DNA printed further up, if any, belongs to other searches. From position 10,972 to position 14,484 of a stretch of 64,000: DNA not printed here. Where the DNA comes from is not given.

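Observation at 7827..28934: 21-kb surface-protein locus: a giant T9SS-type cargo plus an operon of barrel, barrel-OmpA and two paralogous cargo proteins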

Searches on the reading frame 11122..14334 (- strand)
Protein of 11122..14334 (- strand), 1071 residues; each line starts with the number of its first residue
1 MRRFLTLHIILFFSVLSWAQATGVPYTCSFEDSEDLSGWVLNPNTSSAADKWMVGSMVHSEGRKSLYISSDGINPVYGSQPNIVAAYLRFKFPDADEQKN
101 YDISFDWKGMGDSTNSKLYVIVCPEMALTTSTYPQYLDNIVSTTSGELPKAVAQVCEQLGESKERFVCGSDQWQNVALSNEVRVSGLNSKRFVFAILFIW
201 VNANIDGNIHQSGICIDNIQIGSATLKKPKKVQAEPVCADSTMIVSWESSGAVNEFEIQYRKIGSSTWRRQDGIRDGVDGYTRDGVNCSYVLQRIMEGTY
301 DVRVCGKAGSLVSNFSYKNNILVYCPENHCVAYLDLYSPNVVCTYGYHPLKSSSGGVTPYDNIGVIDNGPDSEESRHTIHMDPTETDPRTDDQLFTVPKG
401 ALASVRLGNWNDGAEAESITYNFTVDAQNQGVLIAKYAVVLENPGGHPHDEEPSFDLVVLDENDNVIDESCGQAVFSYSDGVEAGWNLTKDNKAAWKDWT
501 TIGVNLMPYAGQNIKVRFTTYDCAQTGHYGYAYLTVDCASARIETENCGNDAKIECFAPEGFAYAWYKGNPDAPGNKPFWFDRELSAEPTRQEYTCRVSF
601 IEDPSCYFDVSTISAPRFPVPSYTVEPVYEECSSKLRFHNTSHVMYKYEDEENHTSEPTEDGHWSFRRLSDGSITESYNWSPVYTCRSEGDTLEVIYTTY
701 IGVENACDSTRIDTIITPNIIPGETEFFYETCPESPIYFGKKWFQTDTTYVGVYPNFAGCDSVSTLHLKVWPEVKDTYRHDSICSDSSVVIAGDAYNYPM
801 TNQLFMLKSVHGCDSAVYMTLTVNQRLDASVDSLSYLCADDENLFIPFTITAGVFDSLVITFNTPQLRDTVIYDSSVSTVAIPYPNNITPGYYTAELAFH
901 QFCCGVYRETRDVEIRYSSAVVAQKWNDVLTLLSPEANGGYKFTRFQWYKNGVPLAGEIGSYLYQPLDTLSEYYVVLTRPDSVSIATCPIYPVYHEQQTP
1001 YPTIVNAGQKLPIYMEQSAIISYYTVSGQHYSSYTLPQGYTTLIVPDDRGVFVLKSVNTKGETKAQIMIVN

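Call 3: search_protein_families(library=pfam, proteins=[window:11122-14334:-], max_evalue=0.01)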
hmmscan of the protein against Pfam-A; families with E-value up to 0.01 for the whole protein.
window:11122-14334:- (1071 aa): 0 families

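Call 4: search_protein_families(library=ncbifam, proteins=[window:11122-14334:-], max_evalue=0.01)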
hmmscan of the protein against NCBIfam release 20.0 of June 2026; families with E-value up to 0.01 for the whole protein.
window:11122-14334:- (1071 aa): 1 family
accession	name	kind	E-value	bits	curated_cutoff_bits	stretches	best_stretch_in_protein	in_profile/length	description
NF038128.1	choice_anch_J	domain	0.0015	18.7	30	0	27-125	3-101/162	choice-of-anchor J domain-containing protein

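Call 38: find_homologous_proteins(query=window:11122-14334:-)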
Query window:11122-14334:- (1071 aa): 1560 proteins with E <= 0.001 among 8000 candidates; the best 120 are listed.
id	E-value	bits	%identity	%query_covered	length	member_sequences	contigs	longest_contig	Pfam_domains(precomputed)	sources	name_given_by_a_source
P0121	0.0e+0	2534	100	100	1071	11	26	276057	-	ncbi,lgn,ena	-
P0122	0.0e+0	1699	67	100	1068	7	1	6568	-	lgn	-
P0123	0.0e+0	1699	66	100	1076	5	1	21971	-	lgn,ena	-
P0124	0.0e+0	1691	66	100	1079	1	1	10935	-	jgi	-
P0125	0.0e+0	1684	66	100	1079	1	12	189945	-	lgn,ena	-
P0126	0.0e+0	1673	66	100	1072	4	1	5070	-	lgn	-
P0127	0.0e+0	1673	66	100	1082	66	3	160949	-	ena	-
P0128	0.0e+0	1662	66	97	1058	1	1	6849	-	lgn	-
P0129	0.0e+0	1650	65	99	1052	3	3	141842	-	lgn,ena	-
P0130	0.0e+0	1642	64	100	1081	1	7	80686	-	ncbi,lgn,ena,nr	ncbi:MAG: hypothetical protein IJ548_04400 [Paludibacteraceae bacterium]|nr:hypothetical protein [Pa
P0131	0.0e+0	1625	64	100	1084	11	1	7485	-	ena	-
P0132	0.0e+0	1612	64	99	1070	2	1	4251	-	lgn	-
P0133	0.0e+0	1612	63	100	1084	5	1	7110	-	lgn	-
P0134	0.0e+0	1606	63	100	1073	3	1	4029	-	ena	-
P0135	0.0e+0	1606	63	100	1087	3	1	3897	-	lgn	-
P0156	0.0e+0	1509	61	100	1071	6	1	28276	-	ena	-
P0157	0.0e+0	1508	60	100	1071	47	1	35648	-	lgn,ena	-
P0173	0.0e+0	1486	60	100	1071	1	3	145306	-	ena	-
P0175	0.0e+0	1486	59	100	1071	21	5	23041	-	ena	-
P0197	0.0e+0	1452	60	100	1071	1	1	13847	-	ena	-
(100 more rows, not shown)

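Call 53: search_solved_structures(query=A4, max_evalue=1)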
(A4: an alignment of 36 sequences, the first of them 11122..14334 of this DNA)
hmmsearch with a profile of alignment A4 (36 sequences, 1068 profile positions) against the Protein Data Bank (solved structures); distinct sequences matched with E-value up to 1: 0.

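Call 62: predict_structure(alignment_id=A4)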
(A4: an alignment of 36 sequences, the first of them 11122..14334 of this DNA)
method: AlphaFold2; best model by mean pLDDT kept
length: 1071 residues; sequences in the alignment: 36
mean_pLDDT: 80.2   pTM: 0.59
mean pLDDT of the five models: 80.2, 79.8, 77.2, 77.1, 76.4
residues with pLDDT >= 90: 174; 70-90: 734; 50-70: 137; < 50: 26
segments of 3 or more residues with pLDDT < 50: 17-19, 923-937, 994-1000
pLDDT, mean of each block of 10 residues (from residue 1): 68 57 76 82 86 80 82 81 93 89 86 82 92 88 85 89 83 84 90 93 75 82 85 84 90 86 78 86 91 85 86 84 82 87 88 73 77 74 80 83 85 83 81 87 83 90 81 84 87 87 83 92 80 87 64 72 85 83 78 82 73 79 90 87 81 83 90 87 87 93 77 91 78 81 83 79 82 73 74 77 77 78 67 65 73 76 80 78 77 83 75 77 42 44 80 80 67 82 81 47 75 82 66 83 83 77 70 69
secondary structure, 60 per line:
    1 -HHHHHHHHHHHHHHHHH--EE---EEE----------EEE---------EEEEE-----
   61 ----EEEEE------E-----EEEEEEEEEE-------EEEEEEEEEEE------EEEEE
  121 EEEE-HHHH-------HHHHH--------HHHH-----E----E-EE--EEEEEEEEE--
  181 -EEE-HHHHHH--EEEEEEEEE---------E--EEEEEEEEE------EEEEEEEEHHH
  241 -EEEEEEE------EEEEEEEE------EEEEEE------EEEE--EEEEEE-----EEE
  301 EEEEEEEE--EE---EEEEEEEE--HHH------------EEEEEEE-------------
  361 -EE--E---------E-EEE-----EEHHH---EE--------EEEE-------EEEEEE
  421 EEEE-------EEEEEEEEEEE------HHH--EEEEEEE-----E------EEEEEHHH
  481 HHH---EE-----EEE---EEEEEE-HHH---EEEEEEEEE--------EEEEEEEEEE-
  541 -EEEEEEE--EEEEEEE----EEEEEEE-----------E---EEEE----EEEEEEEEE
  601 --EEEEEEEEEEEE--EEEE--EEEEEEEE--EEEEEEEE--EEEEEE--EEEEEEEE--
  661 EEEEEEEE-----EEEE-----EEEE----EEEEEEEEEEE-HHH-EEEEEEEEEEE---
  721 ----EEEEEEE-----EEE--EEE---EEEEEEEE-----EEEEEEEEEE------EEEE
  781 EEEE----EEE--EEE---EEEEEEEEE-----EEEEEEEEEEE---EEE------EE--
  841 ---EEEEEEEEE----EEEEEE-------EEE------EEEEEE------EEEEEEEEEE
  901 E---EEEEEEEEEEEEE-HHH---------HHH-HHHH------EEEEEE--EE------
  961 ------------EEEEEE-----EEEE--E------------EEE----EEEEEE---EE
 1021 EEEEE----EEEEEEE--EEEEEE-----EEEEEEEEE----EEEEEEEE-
elements in order (helices of 4 or more, strands of 3 or more residues): H2-18 E26-28 E39-41 E51-55 E65-69 E82-91 E99-109 E116-124 H126-129 H137-141 H150-153 E170-178 E182-184 H186-191 E194-202 E215-223 E230-237 E242-248 E255-262 E269-274 E281-284 E287-292 E298-308 E316-323 E341-347 E378-380 E404-407 E415-424 E432-442 E454-460 E473-477 H478-483 E494-496 E500-505 E513-521 E530-539 E542-548 E551-557 E562-568 E584-587 E592-600 E603-614 E617-620 E623-630 E633-640 E643-648 E651-658 E661-668 E674-677 E683-686 E691-701 E707-717 E725-731 E737-739 E742-744 E748-755 E761-770 E777-784 E789-791 E794-796 E800-808 E814-824 E828-830 E844-852 E857-862 E870-872 E879-884 E891-901 E905-917 H935-938 E945-950 E973-978 E984-987 E1003-1005 E1010-1015 E1019-1025 E1030-1036 E1039-1044 E1050-1058 E1063-1070

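Call 64: fold_search(model_id=the predicted structure, library=pdb)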
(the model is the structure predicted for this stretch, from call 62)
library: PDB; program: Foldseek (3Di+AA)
matches with E <= 10: 1733; with E <= 0.001: 285
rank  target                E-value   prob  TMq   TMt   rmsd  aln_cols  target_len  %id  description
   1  9flp_A                1.5e-14  1.00  0.10  0.11  77.0      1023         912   12  CryoEM structure of the neck (1403-2314) in the grappling hook protein A (GhpA) in the bacterium Aureispira sp. CCB-QB (released 2024-10-16)
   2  8q6t_I                4.5e-13  1.00  0.10  0.10  70.3      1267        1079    9  Helical reconstruction of the relaxed thick filament from FIB milled left ventricular mouse myofibrils (released 2023-11-01)
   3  2v5y                  2.2e-11  1.00  0.10  0.17  28.7       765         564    9  Crystal structure of the receptor protein tyrosine phosphatase mu ectodomain (released 2007-09-11)
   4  8dh8_A                2.3e-11  1.00  0.10  0.13  31.2      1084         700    9  Leptin-bound leptin receptor complex-full ECD (released 2023-04-19)
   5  8v29_B                4.8e-10  1.00  0.10  0.16  46.1       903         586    8  Cryo-EM structure of human type I OSM receptor complex: model for full extracellular assembly (released 2024-11-20)
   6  9flw_A                6.3e-10  1.00  0.09  0.16  39.8       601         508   14  CryoEM structure of the fragment-6 (3571-4078) in the grappling hook protein A (GhpA) in the bacterium Aureispira sp.  (released 2024-10-16)
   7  8x80_A                6.3e-10  1.00  0.09  0.12  32.6      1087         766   10  Structure of leptin-LepR trimer with a small gap (released 2024-08-07)
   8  8ave_B                1.3e-09  1.00  0.10  0.15  32.1       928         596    9  Human leptin in complex with the human LEP-R ectodomain fused to a C-terminal trimeric isoleucine GCN4 zipper (2:2 mod (released 2023-04-05)
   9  8v2b_B                1.5e-09  1.00  0.10  0.16  46.0       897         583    8  Cryo-EM structure of mouse type II OSM receptor complex: model for full extracellular assembly (released 2024-11-20)
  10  9fls_A                2.8e-09  1.00  0.10  0.24  32.3       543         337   12  CryoEM structure of the fragment-3 (2061-2397) in the grappling hook protein A (GhpA) in the bacterium Aureispira sp.  (released 2024-10-16)
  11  8k53_A                3.8e-09  1.00  0.08  0.10  29.8       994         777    9  Structure of the Dimeric Human CNTN2 Ig 1-6-FNIII 1-2 Domain in an Asymmetric State (released 2023-12-06)
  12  8s3o_A                4.4e-09  1.00  0.09  0.07  57.5      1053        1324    7  Structure of native human CD109 (released 2025-03-05)
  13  9fx2                  5.3e-09  1.00  0.11  0.10  55.2      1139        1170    8  Structure of methylamine activated CD109 (released 2025-03-19)
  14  4u48                  7.8e-09  0.97  0.08  0.06  52.8      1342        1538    8  Crystal structure of Salmonella alpha-2-macroglobulin (released 2014-09-17)
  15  5a42                  7.8e-09  0.95  0.08  0.06  50.8      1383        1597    7  Cryo-EM single particle 3D reconstruction of the native conformation of E. coli alpha-2-macroglobulin (ECAM) (released 2015-07-29)
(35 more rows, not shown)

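Call 83: search_protein_representatives(alignment_id=A4)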
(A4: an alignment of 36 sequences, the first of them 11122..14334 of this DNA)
Query: 36 sequences, 1068 profile positions. Proteins with E-value up to 0.001 (for the whole library): 19084; up to 1e-10: 10774; up to 1e-30: 3296. The best 150 are listed.
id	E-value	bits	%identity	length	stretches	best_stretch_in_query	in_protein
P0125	0.0e+00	1892.5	-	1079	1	1-1068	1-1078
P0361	0.0e+00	1328.3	-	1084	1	1-1068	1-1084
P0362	0.0e+00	1185.3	-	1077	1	1-1067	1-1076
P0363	0.0e+00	1175.3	-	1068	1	7-1067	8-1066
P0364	0.0e+00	1053.4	-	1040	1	1-1067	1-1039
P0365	0.0e+00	1024.2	-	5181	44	684-831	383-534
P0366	6.1e-295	997.6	-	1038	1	11-1066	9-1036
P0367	8.0e-295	997.2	-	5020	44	333-821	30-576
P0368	1.4e-293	993.2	-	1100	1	8-1067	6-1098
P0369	2.0e-276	936.3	-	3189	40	704-841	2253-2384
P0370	7.5e-274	927.8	-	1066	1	8-1057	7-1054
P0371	1.6e-272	923.4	-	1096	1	1-1066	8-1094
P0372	2.9e-259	879.5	-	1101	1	2-1067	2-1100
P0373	2.1e-257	873.3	-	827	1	273-1067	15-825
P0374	5.8e-256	868.6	-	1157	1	1-1067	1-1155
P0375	1.6e-249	847.2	-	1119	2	10-827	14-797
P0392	4.5e-227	772.9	-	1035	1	1-1066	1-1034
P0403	5.2e-220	749.5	-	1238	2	25-1067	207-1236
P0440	1.4e-199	681.9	-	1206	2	1-824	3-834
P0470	8.2e-190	649.5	-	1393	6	9-824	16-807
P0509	6.1e-182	623.5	-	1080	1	6-1066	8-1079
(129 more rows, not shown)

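Call 84: list_cluster_members(proteins=[P0361, P0364, P0370, P0375, P0392, P0403, P0440, P0367, P0470, P0509])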
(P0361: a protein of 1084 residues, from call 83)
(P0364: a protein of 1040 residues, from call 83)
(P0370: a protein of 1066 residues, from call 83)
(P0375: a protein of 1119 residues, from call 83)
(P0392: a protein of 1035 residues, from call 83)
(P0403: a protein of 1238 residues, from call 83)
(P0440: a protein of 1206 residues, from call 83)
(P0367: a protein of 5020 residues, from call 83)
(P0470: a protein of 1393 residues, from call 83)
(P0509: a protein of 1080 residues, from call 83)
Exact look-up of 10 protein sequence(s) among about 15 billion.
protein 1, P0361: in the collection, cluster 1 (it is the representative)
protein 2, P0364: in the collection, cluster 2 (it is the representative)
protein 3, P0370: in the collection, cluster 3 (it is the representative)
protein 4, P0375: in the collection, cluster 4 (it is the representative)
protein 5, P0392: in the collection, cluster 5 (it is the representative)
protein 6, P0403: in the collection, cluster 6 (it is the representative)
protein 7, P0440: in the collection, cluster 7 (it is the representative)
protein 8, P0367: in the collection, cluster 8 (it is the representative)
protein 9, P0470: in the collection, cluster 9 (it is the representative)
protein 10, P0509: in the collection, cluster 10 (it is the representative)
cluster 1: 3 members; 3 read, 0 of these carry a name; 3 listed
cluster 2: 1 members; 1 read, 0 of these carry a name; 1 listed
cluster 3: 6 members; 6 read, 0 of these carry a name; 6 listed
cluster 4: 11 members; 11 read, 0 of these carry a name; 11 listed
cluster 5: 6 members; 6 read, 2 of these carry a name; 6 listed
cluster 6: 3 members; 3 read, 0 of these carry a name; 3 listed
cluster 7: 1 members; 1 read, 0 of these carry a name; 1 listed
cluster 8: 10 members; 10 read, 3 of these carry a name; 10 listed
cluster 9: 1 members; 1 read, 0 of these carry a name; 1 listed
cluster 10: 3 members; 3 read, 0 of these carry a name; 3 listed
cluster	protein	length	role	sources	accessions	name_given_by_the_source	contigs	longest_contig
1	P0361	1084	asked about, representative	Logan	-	-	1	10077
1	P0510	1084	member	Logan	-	-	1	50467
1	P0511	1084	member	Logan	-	-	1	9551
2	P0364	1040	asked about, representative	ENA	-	-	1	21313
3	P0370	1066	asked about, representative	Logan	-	-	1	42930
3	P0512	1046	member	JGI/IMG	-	-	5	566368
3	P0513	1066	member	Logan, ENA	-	-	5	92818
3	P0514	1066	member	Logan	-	-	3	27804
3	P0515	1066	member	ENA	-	-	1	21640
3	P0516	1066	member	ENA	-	-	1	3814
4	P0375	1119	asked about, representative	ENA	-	-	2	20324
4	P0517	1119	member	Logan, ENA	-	-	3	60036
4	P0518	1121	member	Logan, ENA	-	-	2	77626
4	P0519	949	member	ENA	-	-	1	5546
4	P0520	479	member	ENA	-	-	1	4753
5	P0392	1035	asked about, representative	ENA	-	-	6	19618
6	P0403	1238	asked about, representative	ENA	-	-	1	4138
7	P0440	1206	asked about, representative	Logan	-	-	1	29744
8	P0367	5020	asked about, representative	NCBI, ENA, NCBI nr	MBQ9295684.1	MAG: hypothetical protein IJ204_00635 [Paludibacteraceae bacterium] | hypothetical protein [Paludibacteraceae bacterium]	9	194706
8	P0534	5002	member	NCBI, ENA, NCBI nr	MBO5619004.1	MAG: hypothetical protein J5902_03365 [Paludibacteraceae bacterium] | hypothetical protein [Paludibacteraceae bacterium]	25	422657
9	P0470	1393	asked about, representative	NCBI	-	-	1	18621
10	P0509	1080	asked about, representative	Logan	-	-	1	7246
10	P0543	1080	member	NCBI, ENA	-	-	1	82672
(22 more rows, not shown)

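Call 85: find_encoding_contigs(protein=P0512, flank=10000, max_places=2)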
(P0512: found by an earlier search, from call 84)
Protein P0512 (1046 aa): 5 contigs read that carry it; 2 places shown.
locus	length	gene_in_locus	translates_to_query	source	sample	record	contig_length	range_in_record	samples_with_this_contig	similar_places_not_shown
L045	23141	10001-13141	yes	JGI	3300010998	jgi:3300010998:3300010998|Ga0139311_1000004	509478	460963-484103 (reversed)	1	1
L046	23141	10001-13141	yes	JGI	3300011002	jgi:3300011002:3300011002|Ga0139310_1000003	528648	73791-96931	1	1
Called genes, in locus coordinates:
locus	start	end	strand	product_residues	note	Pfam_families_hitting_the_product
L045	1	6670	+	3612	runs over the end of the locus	PF16656:Pur_ac_phosph_N (faint), PF24489:Ig_J_second (faint), PF00041:fn3 (weak)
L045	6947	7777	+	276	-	-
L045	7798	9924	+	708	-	PF13568:OMP_b-brl_2, PF13620:CarboxypepD_reg (weak), PF00691:OmpA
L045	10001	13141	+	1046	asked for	-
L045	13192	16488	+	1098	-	-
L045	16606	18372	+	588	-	PF13620:CarboxypepD_reg (weak), PF00691:OmpA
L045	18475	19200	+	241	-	PF02563:Poly_export, PF10531:SLBB (weak), PF22461:SLBB_2 (weak)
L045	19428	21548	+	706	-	PF13807:GNVR, PF10609:ParA (weak), PF13614:AAA_31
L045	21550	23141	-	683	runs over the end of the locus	PF01751:Toprim, PF01131:Topoisom_bac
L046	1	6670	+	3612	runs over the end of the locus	PF16656:Pur_ac_phosph_N (faint), PF24489:Ig_J_second (faint), PF00041:fn3 (weak)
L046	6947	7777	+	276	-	-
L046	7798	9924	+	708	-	PF13568:OMP_b-brl_2, PF13620:CarboxypepD_reg (weak), PF00691:OmpA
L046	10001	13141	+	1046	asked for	-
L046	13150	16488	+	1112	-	-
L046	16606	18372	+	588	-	PF13620:CarboxypepD_reg (weak), PF00691:OmpA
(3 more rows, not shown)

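Call 86: find_encoding_contigs(protein=P0543, flank=10000, max_places=1)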
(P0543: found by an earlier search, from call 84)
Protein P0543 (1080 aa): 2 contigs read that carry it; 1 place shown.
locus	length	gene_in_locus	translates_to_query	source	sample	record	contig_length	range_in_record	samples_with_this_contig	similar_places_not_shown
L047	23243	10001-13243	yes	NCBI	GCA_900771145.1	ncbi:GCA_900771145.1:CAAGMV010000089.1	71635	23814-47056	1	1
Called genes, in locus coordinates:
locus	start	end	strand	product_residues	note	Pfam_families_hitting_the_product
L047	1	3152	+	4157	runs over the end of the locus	PF00629:MAM (faint), PF16656:Pur_ac_phosph_N (faint), PF24489:Ig_J_second (faint), PF25788:Ig_Rha78A_N (faint), PF00041:fn3 (weak)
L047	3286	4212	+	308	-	-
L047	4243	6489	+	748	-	PF13620:CarboxypepD_reg (weak), PF13715:CarbopepD_reg_2 (faint), PF00691:OmpA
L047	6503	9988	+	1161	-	-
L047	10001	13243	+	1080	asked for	-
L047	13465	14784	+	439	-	PF00209:SNF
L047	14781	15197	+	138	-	-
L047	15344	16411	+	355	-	PF00044:Gp_dh_N, PF02800:Gp_dh_C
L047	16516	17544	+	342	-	PF01553:Acyltransferase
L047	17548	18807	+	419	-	PF05684:DUF819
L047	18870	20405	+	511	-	-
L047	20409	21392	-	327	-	PF00365:PFK, PF01513:NAD_kinase (weak)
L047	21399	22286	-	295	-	PF02401:LYTB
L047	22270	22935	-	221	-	PF02224:Cytidylate_kin, PF13189:Cytidylate_kin2 (weak), PF13238:AAA_18 (faint)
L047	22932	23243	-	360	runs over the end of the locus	-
